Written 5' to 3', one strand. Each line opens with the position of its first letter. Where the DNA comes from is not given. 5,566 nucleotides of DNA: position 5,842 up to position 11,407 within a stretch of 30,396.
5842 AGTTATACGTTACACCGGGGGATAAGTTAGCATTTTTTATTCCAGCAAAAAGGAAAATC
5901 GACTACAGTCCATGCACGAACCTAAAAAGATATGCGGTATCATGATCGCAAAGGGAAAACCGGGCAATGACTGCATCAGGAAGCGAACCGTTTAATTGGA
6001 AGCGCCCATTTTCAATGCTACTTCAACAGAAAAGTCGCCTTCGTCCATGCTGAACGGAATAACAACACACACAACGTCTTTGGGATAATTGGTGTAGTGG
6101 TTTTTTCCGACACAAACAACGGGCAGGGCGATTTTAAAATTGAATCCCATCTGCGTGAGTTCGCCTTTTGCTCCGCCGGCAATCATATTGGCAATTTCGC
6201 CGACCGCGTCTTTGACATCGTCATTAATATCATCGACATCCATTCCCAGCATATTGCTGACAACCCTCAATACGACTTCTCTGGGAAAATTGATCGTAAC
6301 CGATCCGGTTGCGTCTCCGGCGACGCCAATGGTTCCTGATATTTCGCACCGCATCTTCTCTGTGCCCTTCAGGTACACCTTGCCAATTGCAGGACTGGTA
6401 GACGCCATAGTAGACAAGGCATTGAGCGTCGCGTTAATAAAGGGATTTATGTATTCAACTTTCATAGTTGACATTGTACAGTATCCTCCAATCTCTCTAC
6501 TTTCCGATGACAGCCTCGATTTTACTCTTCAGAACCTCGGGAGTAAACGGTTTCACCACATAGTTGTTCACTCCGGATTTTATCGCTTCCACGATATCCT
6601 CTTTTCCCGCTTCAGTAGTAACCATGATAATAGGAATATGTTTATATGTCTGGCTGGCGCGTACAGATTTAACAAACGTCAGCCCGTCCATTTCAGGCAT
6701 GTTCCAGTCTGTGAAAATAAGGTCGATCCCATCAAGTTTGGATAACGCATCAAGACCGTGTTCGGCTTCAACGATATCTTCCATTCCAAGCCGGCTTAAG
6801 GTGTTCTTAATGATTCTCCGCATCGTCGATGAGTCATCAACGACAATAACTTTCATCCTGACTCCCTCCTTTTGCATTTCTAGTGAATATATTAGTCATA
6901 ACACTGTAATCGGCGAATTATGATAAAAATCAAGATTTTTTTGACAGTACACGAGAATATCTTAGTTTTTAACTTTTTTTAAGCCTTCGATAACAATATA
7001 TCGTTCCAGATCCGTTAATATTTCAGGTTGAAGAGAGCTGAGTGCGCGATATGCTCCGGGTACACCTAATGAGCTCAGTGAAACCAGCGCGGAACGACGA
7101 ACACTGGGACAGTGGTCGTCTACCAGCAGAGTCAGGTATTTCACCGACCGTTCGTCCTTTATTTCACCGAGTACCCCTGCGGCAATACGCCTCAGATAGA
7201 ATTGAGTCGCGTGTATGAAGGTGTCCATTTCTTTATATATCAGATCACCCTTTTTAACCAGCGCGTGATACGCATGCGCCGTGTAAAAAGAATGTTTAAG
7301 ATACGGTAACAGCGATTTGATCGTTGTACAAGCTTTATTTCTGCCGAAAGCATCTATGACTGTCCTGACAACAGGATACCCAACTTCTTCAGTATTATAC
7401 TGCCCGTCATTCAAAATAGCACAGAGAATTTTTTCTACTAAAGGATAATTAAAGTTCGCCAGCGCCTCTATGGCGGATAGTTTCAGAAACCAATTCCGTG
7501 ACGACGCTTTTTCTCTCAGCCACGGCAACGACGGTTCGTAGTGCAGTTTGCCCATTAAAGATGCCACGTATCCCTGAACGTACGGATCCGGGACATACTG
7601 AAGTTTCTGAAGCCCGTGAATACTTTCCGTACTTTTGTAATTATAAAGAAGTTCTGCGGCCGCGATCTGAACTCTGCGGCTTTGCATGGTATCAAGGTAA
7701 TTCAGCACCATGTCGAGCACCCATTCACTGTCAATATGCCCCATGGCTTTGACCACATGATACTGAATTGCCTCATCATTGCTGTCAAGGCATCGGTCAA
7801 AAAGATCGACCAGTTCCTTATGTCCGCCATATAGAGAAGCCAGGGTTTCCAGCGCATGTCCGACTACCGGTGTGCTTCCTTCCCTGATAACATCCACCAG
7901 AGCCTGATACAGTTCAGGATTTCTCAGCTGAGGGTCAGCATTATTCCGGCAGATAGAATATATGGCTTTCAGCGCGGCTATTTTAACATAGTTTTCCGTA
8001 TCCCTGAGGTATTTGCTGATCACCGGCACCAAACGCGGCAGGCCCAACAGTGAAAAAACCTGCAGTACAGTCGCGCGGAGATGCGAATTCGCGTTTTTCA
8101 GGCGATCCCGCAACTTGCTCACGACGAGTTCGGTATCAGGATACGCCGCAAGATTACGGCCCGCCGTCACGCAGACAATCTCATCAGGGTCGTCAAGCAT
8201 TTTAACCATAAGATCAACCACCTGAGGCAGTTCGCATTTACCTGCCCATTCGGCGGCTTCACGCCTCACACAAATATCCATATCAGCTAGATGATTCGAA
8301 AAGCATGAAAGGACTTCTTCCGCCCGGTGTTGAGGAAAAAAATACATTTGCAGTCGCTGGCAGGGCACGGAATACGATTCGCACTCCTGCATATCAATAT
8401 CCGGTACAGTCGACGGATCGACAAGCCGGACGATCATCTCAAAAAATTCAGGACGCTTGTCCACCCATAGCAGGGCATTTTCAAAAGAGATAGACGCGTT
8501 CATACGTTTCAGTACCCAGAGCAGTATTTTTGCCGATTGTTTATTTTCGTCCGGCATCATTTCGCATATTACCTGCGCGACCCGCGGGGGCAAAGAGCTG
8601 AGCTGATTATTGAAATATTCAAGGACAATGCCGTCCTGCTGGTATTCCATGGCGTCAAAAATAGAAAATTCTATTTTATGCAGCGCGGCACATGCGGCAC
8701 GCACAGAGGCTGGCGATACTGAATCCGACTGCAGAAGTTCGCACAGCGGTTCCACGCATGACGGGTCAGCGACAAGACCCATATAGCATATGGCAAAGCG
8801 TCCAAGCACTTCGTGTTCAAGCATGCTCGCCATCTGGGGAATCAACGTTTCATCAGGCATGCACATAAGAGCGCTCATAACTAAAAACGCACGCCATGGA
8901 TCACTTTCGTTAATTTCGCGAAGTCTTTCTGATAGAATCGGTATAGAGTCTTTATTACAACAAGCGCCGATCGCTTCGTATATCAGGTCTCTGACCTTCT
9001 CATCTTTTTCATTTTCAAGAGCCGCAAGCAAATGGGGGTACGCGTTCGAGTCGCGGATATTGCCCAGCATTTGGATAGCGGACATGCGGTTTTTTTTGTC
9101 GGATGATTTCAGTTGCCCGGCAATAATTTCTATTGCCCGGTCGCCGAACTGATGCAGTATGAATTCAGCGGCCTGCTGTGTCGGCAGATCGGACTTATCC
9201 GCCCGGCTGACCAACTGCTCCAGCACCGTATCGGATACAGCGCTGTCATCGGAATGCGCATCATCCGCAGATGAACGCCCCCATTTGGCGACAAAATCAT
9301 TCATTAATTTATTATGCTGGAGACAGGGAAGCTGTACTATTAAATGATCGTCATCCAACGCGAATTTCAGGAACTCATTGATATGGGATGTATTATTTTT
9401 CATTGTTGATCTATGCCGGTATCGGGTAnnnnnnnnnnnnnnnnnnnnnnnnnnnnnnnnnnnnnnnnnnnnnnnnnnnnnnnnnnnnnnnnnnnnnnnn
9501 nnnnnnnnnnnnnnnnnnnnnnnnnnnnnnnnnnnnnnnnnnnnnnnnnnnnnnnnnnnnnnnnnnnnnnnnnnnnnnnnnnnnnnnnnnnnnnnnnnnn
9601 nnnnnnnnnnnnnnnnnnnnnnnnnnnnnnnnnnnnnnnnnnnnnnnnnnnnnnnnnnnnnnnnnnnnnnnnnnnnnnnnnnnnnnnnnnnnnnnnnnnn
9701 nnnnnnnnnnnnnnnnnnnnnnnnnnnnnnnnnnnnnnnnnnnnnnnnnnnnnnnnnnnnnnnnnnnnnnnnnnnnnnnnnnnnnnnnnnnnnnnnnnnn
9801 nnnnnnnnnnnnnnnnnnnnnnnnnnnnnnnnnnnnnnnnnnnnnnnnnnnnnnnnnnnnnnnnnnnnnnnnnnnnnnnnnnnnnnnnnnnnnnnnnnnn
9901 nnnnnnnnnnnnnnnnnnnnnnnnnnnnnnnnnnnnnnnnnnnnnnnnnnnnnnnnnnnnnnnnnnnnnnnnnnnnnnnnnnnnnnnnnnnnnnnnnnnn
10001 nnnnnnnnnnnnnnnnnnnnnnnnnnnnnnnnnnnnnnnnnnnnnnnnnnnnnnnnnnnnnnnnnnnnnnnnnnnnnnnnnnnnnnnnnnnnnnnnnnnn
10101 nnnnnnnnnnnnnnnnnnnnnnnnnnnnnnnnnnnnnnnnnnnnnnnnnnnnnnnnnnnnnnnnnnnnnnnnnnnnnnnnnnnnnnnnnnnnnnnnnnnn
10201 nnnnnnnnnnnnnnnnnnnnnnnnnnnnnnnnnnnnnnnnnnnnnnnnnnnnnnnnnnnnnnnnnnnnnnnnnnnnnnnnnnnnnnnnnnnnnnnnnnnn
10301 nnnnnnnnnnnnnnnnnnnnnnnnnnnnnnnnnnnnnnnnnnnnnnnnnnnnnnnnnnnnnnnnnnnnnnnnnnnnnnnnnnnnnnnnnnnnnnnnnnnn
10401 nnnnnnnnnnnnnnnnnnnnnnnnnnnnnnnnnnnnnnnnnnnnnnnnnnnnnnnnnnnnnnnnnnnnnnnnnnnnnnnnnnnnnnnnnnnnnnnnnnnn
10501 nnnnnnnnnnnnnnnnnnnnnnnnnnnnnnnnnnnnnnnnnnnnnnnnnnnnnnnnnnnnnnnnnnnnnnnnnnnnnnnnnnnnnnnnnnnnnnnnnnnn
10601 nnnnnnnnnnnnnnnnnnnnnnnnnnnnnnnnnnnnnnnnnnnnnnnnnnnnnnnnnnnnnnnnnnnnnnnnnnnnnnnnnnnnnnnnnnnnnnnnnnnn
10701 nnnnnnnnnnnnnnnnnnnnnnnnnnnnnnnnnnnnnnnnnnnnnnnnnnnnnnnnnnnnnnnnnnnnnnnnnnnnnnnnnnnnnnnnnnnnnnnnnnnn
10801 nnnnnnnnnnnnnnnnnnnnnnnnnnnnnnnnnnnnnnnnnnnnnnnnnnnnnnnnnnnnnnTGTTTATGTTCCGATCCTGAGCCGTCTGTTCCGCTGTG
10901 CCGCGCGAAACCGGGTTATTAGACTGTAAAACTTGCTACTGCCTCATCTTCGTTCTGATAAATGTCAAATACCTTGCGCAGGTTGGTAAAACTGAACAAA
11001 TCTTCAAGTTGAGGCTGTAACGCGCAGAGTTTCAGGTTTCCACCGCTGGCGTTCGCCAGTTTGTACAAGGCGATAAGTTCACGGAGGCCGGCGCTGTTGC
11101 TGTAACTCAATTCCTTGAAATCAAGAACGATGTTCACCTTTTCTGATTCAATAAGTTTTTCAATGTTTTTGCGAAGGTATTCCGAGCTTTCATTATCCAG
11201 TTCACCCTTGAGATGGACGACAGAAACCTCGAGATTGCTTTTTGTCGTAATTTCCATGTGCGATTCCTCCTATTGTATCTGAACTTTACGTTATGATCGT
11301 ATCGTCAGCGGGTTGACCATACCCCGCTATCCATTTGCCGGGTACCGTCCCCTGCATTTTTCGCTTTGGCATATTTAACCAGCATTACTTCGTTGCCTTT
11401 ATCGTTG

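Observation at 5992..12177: Six-gene cassette coupling a partner-switching module to FapA, a giant HEAT-repeat protein and CheY/CheX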

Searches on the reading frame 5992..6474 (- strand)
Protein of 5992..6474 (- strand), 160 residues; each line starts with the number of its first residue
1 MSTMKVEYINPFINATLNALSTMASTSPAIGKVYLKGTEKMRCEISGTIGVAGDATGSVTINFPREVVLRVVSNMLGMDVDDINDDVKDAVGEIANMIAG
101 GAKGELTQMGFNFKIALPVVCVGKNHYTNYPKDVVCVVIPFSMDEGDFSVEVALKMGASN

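Call 3: search_protein_families(library=pfam, proteins=[window:5992-6474:-], max_evalue=0.01)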
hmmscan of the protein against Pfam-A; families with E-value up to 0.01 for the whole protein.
window:5992-6474:- (160 aa): 2 families
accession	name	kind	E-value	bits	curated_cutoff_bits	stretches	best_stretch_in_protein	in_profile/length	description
PF13690.11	CheX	-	3.7e-28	97.8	27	1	45-142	1-94/94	Chemotaxis phosphatase CheX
PF04509.17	CheC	-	1.6e-06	28.4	22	1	88-120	3-36/38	CheC-like family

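Call 4: search_protein_families(library=ncbifam, proteins=[window:5992-6474:-], max_evalue=0.01)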
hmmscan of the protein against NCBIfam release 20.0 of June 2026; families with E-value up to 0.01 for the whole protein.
window:5992-6474:- (160 aa): 1 family
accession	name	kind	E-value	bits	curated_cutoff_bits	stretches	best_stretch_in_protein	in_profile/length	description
NF041094.1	CheX_Thtogales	equivalog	2.6e-23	82.5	280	1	4-137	1-135/152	CheY-P phosphatase CheX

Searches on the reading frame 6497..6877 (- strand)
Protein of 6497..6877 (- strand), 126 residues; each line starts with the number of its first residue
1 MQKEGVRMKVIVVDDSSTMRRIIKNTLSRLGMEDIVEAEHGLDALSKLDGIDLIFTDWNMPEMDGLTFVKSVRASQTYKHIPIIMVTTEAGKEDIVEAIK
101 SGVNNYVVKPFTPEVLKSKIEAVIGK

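Call 3: search_protein_families(library=pfam, proteins=[window:6497-6877:-], max_evalue=0.01)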
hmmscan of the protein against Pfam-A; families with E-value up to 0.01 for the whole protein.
window:6497-6877:- (126 aa): 1 family
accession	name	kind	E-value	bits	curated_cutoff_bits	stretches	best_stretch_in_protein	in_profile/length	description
PF00072.30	Response_reg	-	4.5e-28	98.1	30.2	1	10-120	1-110/111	Response regulator receiver domain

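Call 4: search_protein_families(library=ncbifam, proteins=[window:6497-6877:-], max_evalue=0.01)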
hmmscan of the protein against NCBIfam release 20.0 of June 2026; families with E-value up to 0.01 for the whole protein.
window:6497-6877:- (126 aa): 103 families (the best 25 are shown)
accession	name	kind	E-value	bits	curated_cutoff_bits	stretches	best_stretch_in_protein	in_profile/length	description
NF007901.0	PRK10610.1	equivalog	2e-37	128.2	189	1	8-124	6-124/129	chemotaxis response regulator CheY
TIGR02154.1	PhoB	equivalog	1.9e-23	83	296.2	1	8-124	3-120/226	phosphate regulon transcriptional regulator PhoB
NF008099.0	PRK10841.1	equivalog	2e-20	72.2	920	1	6-121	823-937/949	two-component system sensor histidine kinase RcsC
NF045944.1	ResRegRpaBCyano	equivalog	1.8e-19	70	330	1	11-124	1-112/229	response regulator transcription factor RpaB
NF001965.0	PRK00742.1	subfamily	8.5e-19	68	293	1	7-113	3-111/357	chemotaxis-specific protein-glutamate methyltransferase CheB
NF051850.1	RespRegRprY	equivalog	1.3e-18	67.2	370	1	7-124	4-120/234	response regulator transcription factor RprY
NF007546.0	PRK10161.1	equivalog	4.3e-18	65.7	471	1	9-124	4-120/229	phosphate response regulator transcription factor PhoB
NF007005.1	PRK09468.1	equivalog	6.8e-18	64.9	331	1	8-124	4-119/237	osmolarity response regulator transcription factor OmpR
NF011874.0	PRK15347.1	equivalog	7.5e-18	64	852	1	7-122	690-808/921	two component system sensor kinase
NF041733.1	resp_reg_CseB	equivalog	9.3e-18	64.4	350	1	9-124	2-115/228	two-component system response regulator CseB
NF007135.0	PRK09581.1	equivalog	1.7e-17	63.4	474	1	9-121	4-117/457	PleD family two-component system response regulator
NF041866.1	EpsW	equivalog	2.6e-17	62.7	200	1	9-124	7-125/131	exopolysaccharide biosynthesis response regulator EpsW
NF008318.0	PRK11107.1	equivalog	2.8e-17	62.1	890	1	3-120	663-781/920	two-component sensor histidine kinase BarA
NF008469.0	PRK11361.1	equivalog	3.2e-17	62.4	714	1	8-117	5-113/461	acetoacetate metabolism transcriptional regulator AtoC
NF053854.1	RespRegPhoBBctds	equivalog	3.3e-17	62.6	270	1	10-124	1-115/225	two-component system response regulator PhoB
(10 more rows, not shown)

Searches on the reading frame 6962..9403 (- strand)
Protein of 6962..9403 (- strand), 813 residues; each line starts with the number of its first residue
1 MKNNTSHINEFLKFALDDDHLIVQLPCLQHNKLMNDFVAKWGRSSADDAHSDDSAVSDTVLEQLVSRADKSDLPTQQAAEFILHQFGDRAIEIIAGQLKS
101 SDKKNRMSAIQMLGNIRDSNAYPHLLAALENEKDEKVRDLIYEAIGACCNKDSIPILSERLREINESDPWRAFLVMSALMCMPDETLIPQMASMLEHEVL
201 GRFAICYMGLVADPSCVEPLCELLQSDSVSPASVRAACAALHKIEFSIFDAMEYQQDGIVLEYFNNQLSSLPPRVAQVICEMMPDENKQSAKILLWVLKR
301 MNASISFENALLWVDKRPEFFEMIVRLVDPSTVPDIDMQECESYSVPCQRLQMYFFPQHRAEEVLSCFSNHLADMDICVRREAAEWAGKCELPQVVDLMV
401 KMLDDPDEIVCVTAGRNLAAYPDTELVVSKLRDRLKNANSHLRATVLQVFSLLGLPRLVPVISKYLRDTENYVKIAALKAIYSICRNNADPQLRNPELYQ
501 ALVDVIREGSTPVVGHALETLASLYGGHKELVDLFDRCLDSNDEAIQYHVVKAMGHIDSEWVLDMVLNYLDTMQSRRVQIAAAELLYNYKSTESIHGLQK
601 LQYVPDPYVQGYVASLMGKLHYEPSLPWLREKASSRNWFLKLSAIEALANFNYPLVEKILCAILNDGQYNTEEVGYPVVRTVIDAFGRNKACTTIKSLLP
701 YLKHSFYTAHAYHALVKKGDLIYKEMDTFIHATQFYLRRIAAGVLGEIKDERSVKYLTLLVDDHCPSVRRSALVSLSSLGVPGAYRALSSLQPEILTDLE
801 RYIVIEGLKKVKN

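Call 3: search_protein_families(library=pfam, proteins=[window:6962-9403:-], max_evalue=0.01)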
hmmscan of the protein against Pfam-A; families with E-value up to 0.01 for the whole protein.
window:6962-9403:- (813 aa): 11 families
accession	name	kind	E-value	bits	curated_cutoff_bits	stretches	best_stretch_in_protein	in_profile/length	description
PF13646.12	HEAT_2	-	3.6e-57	191.1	27.7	9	62-145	2-87/88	HEAT repeats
PF03130.22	HEAT_PBS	-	3.7e-15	55.1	20.9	0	106-131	2-27/27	PBS lyase HEAT-like repeat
PF01602.26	Adaptin_N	-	2e-11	43.6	37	1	422-525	74-180/524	Adaptin N terminal region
PF02985.28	HEAT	-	4.8e-10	39.2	23.5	0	458-486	1-29/31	HEAT repeat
PF13513.12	HEAT_EZ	-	1.5e-07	32.2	27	0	391-410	25-44/55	HEAT-like repeat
PF00514.29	Arm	-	1.1e-05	25.8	20.6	0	211-242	8-37/41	Armadillo/beta-catenin-like repeat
PF11838.14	ERAP1_C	-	0.00013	21.9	38.2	0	515-588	170-245/318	ERAP1-like C-terminal domain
PF12717.13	Cnd1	-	0.00082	19.9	26.4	0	753-779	22-48/162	non-SMC mitotic condensation complex subunit 1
PF01347.28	Vitellogenin_N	-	0.00091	18.4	24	0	85-198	458-576/590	Lipoprotein amino terminal region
PF10363.15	RTP1_C1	-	0.0049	17.4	25.9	0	451-490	34-73/112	Required for nuclear transport of RNA pol II C-terminus 1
PF20168.4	PDS5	-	0.0061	14.9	27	0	460-526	324-389/1053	Sister chromatid cohesion protein PDS5 protein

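Call 4: search_protein_families(library=ncbifam, proteins=[window:6962-9403:-], max_evalue=0.01)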
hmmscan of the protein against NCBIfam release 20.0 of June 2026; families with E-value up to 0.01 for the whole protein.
window:6962-9403:- (813 aa): 8 families
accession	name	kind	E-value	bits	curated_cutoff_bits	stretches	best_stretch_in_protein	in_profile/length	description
NF045915.1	PhycobilmeDegNblB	equivalog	3.3e-18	66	300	2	88-157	129-197/214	phycobilisome degradation protein NblB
NF058502.1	phyc_lyase_CpcE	equivalog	1.5e-15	57.4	330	1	377-488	56-178/260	C-phycocyanin alpha-cysteine-84 phycocyanobilin lyase subunit CpcE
NF010374.0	PRK13800.1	equivalog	6.8e-12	44.5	1196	1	366-486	625-744/898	fumarate reductase/succinate dehydrogenase flavoprotein subunit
NF058515.1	phyc_lyase_CpcF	equivalog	1.2e-08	34.7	220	0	709-779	48-119/200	C-phycocyanin alpha-cysteine-84 phycocyanobilin lyase subunit CpcF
NF058505.1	phyc_lyase_CpeY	equivalog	1.5e-08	33.6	600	0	541-599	316-376/419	C-phycoerythrin alpha-cysteine-82 phycoerythrobilin lyase CpeY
NF007244.0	PRK09687.1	equivalog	2.4e-05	23.8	275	0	57-194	21-168/285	putative lyase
TIGR02270.1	TIGR02270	subfamily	2.7e-05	23.4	206.8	0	106-229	164-283/410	TIGR02270 family protein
NF006501.0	PRK08937.3-1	equivalog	0.0029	17.7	310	0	696-792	6-102/191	adenylosuccinate lyase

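Call 10: find_homologous_proteins(query=window:6962-9403:-, max_evalue=0.00001)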
Query window:6962-9403:- (813 aa): 5 proteins with E <= 0.00001 among 8000 candidates.
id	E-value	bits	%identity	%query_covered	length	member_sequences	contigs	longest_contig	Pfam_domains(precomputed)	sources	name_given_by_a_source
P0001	0.0e+0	1848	100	100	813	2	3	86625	PF23271.2,PF00514.30,PF02985.29,PF03130.23,PF13513.13,PF01602.27,PF13646.13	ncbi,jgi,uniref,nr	ncbi:MAG: HEAT repeat domain-containing protein [Candidatus Auribacter fodinae]|jgi:HEAT repeat prot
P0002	1.2e-16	78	21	85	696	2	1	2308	PF12717.14,PF00514.30,PF24714.2,PF22646.3,PF12755.14,PF02985.29,PF22956.3,PF01602.27,PF25767.2,PF21581.4,PF21547.4,PF25786.1,PF03130.23,PF13513.13,PF13646.13,PF23227.2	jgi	jgi:HEAT repeat protein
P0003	2.8e-7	47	22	67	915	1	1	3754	PF21581.4,PF12717.14,PF00514.30,PF02985.29,PF03130.23,PF13513.13,PF01602.27,PF13646.13,PF11698.15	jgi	jgi:HEAT repeat protein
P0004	3.1e-6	44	28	20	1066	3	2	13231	PF00514.30,PF02985.29,PF24883.3,PF03130.23,PF05729.19,PF13513.13,PF13646.13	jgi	jgi:HEAT repeat protein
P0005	3.3e-6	44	26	23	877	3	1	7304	PF12717.14,PF00514.30,PF22646.3,PF02985.29,PF05569.18,PF18991.6,PF01602.27,PF21581.4,PF25786.1,PF03130.23,PF27207.1,PF20168.5,PF13513.13,PF13646.13,PF23227.2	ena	-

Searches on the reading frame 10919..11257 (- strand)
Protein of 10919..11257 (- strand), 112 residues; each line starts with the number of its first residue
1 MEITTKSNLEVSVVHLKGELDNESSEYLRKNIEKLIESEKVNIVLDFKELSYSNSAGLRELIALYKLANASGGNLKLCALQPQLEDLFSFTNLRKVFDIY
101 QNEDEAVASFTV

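Call 3: search_protein_families(library=pfam, proteins=[window:10919-11257:-], max_evalue=0.01)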
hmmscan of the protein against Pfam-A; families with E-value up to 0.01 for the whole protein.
window:10919-11257:- (112 aa): 2 families
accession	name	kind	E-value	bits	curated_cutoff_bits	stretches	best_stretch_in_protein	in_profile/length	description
PF01740.26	STAS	-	3e-20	72.4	22.6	1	3-106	2-106/106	STAS domain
PF13466.11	STAS_2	-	1.5e-11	44.7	29.2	1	14-93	1-79/80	STAS domain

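Call 4: search_protein_families(library=ncbifam, proteins=[window:10919-11257:-], max_evalue=0.01)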
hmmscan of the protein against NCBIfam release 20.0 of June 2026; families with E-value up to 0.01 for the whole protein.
window:10919-11257:- (112 aa): 5 families
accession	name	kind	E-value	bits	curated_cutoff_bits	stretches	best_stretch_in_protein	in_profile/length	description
TIGR00377.1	ant_ant_sig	superfamily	8.9e-25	86.7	53.45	1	1-105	3-108/108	anti-sigma factor antagonist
TIGR02886.1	spore_II_AA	equivalog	5.4e-18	64.9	114.75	1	9-107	7-106/106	anti-sigma F factor antagonist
NF052652.1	YtvA_fam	equivalog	2.9e-06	27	250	1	10-85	144-220/243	YtvA family blue-light photoreceptor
NF033618.0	mlaB_1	equivalog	3.6e-06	27.3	90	1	12-96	10-91/94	lipid asymmetry maintenance protein MlaB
NF047705.1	slr1659_superfam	superfamily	0.00017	21.8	100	1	9-64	14-72/111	slr1659 superfamily regulator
